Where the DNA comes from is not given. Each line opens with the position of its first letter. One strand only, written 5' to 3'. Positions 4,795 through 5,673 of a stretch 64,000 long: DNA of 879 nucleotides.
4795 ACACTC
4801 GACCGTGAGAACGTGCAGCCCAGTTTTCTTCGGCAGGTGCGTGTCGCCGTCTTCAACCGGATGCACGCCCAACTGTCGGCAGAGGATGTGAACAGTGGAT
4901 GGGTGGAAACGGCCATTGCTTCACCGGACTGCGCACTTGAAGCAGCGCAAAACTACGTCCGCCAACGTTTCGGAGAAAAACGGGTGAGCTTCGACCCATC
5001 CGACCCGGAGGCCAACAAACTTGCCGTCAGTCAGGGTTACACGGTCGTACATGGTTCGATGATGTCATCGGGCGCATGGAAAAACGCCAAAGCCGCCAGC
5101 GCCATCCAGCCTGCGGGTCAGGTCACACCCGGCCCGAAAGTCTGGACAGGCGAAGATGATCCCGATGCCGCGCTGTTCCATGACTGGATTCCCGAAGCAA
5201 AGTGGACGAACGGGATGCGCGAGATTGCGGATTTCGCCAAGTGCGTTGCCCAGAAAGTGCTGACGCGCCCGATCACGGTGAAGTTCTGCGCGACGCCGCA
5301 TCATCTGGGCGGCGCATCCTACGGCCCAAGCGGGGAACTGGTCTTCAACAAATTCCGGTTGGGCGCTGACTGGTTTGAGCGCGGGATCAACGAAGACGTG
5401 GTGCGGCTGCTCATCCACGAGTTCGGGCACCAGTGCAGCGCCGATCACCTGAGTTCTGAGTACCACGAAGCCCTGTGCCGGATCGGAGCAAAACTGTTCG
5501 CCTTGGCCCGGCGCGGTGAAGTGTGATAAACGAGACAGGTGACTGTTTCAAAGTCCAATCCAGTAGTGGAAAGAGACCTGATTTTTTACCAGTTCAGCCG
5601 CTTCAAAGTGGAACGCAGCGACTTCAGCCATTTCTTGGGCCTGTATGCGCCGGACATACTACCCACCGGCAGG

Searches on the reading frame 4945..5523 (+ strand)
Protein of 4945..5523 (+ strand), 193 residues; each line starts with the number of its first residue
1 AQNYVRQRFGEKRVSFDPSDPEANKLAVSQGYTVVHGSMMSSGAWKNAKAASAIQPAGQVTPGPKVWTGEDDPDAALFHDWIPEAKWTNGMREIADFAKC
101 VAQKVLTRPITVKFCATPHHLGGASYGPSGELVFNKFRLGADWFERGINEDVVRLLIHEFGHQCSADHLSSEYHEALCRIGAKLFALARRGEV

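Call 25: search_protein_families(library=pfam, proteins=[window:4945-5523:+], max_evalue=1)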
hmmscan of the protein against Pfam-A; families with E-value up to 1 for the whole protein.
window:4945-5523:+ (193 aa): 1 family
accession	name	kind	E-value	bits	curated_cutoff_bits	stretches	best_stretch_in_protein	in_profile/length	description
PF13582.12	Reprolysin_3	-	0.14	13.1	22.4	1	122-168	78-122/123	Metallo-peptidase family M12B Reprolysin-like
